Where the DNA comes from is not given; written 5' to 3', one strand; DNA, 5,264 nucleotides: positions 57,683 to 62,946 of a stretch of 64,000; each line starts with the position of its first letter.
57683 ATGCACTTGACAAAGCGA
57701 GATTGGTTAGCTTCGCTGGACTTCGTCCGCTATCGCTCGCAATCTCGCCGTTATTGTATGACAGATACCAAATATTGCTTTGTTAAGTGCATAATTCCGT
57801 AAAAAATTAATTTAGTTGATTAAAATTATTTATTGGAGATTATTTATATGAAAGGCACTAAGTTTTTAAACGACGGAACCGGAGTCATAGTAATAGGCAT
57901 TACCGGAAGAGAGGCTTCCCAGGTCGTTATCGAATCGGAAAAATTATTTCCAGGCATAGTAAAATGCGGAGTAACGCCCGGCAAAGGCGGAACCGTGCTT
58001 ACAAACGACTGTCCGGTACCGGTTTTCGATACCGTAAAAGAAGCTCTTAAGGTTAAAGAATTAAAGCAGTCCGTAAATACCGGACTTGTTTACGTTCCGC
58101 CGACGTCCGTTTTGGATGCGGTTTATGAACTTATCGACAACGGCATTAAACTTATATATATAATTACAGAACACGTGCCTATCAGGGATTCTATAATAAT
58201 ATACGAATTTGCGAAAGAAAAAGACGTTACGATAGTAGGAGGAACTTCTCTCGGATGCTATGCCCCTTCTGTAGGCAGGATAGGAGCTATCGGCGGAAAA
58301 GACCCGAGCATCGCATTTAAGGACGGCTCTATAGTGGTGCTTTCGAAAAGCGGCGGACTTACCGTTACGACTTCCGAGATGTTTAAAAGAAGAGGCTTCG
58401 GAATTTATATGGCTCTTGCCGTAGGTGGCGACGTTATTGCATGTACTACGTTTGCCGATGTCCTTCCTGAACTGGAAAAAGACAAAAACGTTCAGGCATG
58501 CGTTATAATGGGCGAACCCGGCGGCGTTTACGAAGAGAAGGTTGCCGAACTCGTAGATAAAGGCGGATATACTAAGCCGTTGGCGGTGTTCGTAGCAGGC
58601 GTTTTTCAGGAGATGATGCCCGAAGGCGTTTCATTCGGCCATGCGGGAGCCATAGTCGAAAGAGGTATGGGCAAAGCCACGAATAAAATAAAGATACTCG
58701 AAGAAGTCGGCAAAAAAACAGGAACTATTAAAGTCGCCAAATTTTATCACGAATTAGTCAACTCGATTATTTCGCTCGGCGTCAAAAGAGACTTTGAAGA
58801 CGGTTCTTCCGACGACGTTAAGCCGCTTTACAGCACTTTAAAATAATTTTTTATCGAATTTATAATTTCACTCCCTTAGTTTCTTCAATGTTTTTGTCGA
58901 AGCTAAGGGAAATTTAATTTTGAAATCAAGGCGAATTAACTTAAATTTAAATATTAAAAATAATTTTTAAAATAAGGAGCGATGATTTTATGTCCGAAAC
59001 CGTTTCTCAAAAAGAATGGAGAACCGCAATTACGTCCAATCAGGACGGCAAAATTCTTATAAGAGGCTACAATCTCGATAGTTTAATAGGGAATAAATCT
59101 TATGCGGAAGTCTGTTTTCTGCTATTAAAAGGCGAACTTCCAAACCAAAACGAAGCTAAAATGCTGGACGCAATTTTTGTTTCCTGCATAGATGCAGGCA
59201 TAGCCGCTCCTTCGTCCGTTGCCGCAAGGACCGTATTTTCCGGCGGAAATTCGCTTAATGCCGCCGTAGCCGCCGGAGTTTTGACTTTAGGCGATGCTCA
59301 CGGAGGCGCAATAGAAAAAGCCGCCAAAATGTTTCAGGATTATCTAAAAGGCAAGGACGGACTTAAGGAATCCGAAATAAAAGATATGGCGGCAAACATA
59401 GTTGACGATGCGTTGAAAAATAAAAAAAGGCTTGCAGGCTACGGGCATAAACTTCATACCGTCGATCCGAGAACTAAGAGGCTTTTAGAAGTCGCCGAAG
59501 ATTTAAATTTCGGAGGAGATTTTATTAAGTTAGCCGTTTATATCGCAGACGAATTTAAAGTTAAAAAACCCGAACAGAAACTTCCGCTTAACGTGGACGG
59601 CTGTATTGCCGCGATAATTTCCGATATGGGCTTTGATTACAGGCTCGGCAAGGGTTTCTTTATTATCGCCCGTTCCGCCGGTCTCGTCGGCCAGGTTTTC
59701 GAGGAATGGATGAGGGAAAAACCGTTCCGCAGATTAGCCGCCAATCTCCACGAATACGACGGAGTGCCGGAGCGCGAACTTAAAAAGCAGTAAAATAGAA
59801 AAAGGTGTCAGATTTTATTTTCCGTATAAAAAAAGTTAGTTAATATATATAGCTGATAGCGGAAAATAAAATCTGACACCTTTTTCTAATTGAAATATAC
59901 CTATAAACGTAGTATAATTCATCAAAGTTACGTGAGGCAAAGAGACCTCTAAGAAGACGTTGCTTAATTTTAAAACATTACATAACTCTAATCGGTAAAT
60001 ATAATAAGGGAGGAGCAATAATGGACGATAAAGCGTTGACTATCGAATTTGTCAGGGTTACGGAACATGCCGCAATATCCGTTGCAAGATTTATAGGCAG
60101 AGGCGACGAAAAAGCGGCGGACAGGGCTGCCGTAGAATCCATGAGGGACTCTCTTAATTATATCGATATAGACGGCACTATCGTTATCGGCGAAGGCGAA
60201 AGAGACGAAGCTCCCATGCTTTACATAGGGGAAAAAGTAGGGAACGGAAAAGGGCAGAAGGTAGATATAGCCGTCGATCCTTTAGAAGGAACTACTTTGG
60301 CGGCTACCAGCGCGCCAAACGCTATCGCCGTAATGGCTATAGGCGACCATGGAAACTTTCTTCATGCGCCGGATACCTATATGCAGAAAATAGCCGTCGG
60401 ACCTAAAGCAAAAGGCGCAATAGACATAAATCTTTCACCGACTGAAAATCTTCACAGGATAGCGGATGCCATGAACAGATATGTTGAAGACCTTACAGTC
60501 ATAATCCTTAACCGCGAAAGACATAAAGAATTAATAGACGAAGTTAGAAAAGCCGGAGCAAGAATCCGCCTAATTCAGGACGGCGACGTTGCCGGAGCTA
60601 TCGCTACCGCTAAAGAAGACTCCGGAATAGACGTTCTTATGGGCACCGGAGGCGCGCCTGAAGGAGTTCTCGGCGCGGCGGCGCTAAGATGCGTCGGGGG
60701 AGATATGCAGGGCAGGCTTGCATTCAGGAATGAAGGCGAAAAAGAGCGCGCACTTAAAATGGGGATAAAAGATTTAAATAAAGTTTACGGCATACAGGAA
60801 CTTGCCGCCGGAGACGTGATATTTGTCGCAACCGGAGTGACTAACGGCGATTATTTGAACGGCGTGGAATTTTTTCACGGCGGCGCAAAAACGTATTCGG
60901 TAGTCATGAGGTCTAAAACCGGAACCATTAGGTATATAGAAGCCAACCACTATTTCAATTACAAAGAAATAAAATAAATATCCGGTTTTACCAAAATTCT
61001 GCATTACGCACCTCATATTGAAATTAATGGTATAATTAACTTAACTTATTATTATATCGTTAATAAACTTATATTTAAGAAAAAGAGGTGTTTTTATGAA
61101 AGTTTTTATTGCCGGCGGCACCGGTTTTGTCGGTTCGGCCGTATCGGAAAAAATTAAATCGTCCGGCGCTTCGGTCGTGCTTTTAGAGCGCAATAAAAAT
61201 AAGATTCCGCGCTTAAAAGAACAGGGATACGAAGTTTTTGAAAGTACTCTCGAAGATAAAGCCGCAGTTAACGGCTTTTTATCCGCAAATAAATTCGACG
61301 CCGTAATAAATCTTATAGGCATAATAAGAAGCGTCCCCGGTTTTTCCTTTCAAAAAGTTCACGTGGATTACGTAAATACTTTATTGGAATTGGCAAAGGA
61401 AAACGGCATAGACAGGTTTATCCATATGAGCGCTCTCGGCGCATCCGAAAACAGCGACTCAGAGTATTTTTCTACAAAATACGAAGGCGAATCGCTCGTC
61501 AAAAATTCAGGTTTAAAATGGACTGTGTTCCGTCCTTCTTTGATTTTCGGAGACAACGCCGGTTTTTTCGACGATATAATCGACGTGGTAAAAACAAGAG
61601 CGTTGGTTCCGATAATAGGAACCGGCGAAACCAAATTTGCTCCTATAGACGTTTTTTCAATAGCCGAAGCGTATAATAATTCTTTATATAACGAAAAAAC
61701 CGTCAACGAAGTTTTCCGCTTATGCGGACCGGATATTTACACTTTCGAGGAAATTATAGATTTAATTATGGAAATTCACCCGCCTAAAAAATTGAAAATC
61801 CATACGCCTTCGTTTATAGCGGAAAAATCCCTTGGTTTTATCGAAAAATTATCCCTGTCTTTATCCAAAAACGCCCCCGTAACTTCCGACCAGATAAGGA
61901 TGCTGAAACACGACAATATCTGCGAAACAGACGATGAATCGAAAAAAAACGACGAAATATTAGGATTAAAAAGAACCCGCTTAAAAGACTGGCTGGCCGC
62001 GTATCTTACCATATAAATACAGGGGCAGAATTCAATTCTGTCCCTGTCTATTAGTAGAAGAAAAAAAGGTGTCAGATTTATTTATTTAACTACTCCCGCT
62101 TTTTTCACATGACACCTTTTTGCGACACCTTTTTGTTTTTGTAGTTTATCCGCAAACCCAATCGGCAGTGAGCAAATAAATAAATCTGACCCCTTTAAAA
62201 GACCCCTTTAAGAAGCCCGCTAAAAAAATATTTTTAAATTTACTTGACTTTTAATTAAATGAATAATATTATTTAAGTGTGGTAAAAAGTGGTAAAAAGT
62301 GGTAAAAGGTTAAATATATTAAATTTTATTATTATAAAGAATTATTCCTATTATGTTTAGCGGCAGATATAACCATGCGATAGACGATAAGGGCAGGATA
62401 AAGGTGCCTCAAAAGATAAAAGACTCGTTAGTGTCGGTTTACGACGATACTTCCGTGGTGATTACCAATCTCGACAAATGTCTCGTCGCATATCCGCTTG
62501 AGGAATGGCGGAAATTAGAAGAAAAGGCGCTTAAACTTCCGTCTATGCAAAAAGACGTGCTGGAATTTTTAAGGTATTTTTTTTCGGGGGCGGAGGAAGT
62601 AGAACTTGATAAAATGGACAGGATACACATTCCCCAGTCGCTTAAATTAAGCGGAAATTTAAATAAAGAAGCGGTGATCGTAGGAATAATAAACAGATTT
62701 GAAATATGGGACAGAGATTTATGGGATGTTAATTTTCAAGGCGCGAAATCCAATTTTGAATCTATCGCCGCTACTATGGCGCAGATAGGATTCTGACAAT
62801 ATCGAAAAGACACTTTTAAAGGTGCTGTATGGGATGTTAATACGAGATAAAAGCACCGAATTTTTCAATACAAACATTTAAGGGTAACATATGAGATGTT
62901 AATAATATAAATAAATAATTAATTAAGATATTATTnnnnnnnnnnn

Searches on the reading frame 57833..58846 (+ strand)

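Call 82: search_protein_families(library=pfam, proteins=[window:57833-58846:+], max_evalue=0.00001)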
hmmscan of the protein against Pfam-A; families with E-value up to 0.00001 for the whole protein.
window:57833-58846:+ (337 aa): 2 families
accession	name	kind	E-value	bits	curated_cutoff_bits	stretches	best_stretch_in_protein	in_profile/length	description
PF02629.25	CoA_binding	-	1.6e-15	58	22.3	1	16-114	4-97/97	CoA binding domain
PF00549.24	Ligase_CoA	-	7.7e-11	42.7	24.5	1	170-289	1-122/128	CoA-ligase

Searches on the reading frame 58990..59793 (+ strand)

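Call 82: search_protein_families(library=pfam, proteins=[window:58990-59793:+], max_evalue=0.00001)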
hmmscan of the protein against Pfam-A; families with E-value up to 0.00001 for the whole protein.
window:58990-59793:+ (267 aa): 1 family
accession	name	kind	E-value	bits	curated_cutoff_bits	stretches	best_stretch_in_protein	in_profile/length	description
PF00285.26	Citrate_synt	-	4e-39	135.1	27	2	53-247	164-355/357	Citrate synthase, C-terminal domain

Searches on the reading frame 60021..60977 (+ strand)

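Call 82: search_protein_families(library=pfam, proteins=[window:60021-60977:+], max_evalue=0.00001)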
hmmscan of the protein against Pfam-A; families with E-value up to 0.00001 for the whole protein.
window:60021-60977:+ (318 aa): 1 family
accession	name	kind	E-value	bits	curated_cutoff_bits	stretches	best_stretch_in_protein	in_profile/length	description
PF03320.18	FBPase_glpX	-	1.2e-140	468.2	27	1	5-310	2-307/307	Bacterial fructose-1,6-bisphosphatase, glpX-encoded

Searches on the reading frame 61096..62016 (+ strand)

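Call 85: search_protein_families(library=pfam, proteins=[window:61096-62016:+], max_evalue=0.0001)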
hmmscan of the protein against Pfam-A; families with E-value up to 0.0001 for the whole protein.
window:61096-62016:+ (306 aa): 6 families
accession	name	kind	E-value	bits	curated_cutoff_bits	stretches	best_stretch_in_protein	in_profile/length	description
PF01370.27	Epimerase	-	2e-19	70.4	20.9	1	3-194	1-222/240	NAD dependent epimerase/dehydratase family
PF13460.12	NAD_binding_10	-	2.3e-18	67.2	27.2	1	7-150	1-146/184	NAD(P)H-binding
PF05368.20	NmrA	-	3.7e-12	46.9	27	1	2-151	4-154/298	NmrA-like family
PF04321.23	RmlD_sub_bind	-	6.4e-10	39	27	0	1-73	1-58/287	RmlD substrate binding domain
PF07993.18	NAD_binding_4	-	5.8e-07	29.4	20.1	0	114-153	167-210/258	Male sterility protein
PF16363.11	GDP_Man_Dehyd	-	7.8e-07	29.3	27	1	4-112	1-128/332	GDP-mannose 4,6 dehydratase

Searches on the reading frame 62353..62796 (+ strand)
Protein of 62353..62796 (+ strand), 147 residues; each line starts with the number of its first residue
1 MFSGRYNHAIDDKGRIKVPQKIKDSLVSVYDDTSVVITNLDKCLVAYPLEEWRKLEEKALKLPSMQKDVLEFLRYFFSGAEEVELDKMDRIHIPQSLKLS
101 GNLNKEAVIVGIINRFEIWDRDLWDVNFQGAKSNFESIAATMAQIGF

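Call 85: search_protein_families(library=pfam, proteins=[window:62353-62796:+], max_evalue=0.0001)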
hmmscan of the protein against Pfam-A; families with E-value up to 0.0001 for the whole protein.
window:62353-62796:+ (147 aa): 1 family
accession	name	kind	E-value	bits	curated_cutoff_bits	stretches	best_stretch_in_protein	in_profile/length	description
PF02381.23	MraZ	-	7.2e-28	96.8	23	2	76-144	1-70/72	MraZ protein, putative antitoxin-like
